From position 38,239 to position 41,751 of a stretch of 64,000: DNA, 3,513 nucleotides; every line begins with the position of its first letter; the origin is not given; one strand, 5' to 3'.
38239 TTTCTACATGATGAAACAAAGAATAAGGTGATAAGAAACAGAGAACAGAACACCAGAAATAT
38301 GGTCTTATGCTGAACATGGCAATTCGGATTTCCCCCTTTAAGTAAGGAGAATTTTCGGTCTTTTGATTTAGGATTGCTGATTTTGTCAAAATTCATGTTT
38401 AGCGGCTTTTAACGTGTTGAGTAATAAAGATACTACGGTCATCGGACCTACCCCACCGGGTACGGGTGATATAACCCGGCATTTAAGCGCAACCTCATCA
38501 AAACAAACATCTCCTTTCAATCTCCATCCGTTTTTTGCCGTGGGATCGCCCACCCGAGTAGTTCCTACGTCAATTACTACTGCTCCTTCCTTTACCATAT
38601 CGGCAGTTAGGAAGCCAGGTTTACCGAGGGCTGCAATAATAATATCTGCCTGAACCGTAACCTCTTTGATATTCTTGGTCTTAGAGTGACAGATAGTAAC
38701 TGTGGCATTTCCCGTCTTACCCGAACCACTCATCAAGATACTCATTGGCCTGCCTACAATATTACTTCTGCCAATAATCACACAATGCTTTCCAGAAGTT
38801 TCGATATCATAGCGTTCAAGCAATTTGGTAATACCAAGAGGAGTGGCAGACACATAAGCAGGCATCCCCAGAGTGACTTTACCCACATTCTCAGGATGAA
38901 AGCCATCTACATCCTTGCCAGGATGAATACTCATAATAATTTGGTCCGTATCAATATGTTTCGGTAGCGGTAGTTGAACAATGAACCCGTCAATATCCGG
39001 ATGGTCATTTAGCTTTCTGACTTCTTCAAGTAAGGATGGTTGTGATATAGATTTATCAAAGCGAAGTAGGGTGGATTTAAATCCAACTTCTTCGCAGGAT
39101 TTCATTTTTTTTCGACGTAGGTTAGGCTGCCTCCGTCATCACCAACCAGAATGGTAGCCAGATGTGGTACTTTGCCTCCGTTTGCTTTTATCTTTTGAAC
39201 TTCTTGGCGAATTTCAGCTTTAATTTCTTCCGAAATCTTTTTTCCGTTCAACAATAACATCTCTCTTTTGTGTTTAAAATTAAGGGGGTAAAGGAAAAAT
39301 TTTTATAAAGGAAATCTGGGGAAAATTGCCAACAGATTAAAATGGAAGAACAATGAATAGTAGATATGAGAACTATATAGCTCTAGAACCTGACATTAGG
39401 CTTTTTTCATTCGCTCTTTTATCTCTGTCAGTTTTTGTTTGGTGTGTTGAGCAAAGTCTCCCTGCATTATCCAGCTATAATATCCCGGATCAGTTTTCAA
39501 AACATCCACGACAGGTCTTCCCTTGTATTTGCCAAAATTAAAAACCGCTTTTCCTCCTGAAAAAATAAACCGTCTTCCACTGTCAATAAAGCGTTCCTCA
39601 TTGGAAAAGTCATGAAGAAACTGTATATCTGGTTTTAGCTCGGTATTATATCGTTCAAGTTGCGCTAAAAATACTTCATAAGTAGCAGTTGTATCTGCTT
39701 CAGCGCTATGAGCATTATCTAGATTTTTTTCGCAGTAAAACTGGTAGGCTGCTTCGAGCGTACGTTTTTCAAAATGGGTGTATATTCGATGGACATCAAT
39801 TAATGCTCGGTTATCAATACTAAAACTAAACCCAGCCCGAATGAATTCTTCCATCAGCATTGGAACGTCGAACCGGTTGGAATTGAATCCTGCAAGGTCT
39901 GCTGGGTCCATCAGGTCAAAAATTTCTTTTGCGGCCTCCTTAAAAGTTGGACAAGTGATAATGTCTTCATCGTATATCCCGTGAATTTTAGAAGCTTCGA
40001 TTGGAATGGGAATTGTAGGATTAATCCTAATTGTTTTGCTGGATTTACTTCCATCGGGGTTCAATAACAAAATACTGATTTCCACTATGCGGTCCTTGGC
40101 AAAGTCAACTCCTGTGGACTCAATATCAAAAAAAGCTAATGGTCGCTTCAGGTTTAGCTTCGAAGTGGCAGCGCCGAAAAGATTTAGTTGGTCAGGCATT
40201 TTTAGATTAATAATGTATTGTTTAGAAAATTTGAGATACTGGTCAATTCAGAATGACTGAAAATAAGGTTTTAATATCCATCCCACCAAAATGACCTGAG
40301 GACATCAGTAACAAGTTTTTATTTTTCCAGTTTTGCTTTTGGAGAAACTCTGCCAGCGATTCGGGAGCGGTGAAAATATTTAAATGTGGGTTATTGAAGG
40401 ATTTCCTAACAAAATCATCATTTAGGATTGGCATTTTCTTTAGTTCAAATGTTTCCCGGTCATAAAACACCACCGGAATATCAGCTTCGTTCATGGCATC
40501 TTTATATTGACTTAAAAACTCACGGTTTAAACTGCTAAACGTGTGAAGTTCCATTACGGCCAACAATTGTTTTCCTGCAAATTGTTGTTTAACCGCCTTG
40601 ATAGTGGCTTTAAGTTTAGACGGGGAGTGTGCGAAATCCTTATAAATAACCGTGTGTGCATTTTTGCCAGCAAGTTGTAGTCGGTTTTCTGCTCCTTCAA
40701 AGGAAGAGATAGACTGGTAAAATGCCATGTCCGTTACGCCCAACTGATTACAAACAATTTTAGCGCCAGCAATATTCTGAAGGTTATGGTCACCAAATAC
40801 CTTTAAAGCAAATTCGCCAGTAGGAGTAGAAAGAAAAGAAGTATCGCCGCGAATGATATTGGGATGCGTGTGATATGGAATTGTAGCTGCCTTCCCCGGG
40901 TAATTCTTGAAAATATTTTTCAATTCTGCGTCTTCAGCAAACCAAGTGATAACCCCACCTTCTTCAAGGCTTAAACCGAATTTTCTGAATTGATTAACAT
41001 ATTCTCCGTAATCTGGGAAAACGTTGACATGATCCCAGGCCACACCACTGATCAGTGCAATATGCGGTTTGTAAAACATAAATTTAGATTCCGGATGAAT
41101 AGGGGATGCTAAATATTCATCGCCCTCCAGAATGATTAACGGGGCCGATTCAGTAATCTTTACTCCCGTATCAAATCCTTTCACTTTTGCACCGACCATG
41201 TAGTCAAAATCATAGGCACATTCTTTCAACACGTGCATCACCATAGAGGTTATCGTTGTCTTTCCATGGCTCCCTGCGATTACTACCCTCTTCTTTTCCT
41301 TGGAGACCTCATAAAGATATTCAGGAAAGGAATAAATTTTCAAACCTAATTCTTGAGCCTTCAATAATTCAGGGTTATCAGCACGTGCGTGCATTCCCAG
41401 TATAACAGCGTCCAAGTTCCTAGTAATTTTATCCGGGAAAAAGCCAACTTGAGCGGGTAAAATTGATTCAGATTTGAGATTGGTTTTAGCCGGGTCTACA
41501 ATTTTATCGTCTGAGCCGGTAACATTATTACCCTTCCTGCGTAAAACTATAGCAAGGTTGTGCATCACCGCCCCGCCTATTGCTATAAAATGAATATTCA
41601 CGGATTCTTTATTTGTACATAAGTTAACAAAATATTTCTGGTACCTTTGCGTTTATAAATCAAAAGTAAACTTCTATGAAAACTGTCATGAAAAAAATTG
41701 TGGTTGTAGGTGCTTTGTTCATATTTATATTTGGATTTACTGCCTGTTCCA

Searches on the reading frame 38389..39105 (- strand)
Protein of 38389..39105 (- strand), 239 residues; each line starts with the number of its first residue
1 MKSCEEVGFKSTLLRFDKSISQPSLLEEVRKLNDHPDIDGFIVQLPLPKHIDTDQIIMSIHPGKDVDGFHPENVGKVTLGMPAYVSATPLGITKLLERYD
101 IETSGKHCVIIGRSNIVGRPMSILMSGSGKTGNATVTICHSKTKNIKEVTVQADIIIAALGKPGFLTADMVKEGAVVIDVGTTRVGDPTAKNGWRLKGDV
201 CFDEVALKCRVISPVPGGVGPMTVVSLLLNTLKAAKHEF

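Call 14: search_protein_families(library=pfam, proteins=[window:38389-39105:-], max_evalue=0.01)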
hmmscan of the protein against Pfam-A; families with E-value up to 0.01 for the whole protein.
window:38389-39105:- (239 aa): 2 families
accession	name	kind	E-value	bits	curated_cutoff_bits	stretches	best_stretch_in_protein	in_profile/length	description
PF02882.25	THF_DHG_CYH_C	-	6.4e-62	208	27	1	70-237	1-158/160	Tetrahydrofolate dehydrogenase/cyclohydrolase, NAD(P)-binding domain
PF00763.28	THF_DHG_CYH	-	2.3e-21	76.6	32.8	1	2-67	50-115/115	Tetrahydrofolate dehydrogenase/cyclohydrolase, catalytic domain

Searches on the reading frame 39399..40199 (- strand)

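Call 14: search_protein_families(library=pfam, proteins=[window:39399-40199:-], max_evalue=0.01)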
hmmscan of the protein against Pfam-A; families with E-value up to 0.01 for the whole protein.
window:39399-40199:- (267 aa): 3 families
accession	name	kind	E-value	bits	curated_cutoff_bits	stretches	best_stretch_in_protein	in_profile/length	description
PF00929.31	RNase_T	-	2.5e-18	67.6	24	1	23-177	2-164/164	Exonuclease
PF20600.3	ExoX-like_C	-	5.3e-11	42.1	26.5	1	220-246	1-27/30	Exodeoxyribonuclease X-like C-terminal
PF13482.12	RNase_H_2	-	1.6e-05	25.3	22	0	85-149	42-102/165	RNase_H superfamily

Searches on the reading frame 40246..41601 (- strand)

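Call 14: search_protein_families(library=pfam, proteins=[window:40246-41601:-], max_evalue=0.01)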
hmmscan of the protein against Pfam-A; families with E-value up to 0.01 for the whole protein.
window:40246-41601:- (452 aa): 3 families
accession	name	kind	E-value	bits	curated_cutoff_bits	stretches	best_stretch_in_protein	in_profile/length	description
PF08245.18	Mur_ligase_M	-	4.7e-12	46.7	24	1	108-283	1-199/200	Mur ligase middle domain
PF01225.30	Mur_ligase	-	1.5e-09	38.6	21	1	2-103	1-94/95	Mur ligase family, catalytic domain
PF02875.26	Mur_ligase_C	-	1.7e-06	29.3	28.4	1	307-397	2-91/127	Mur ligase, glutamate ligase domain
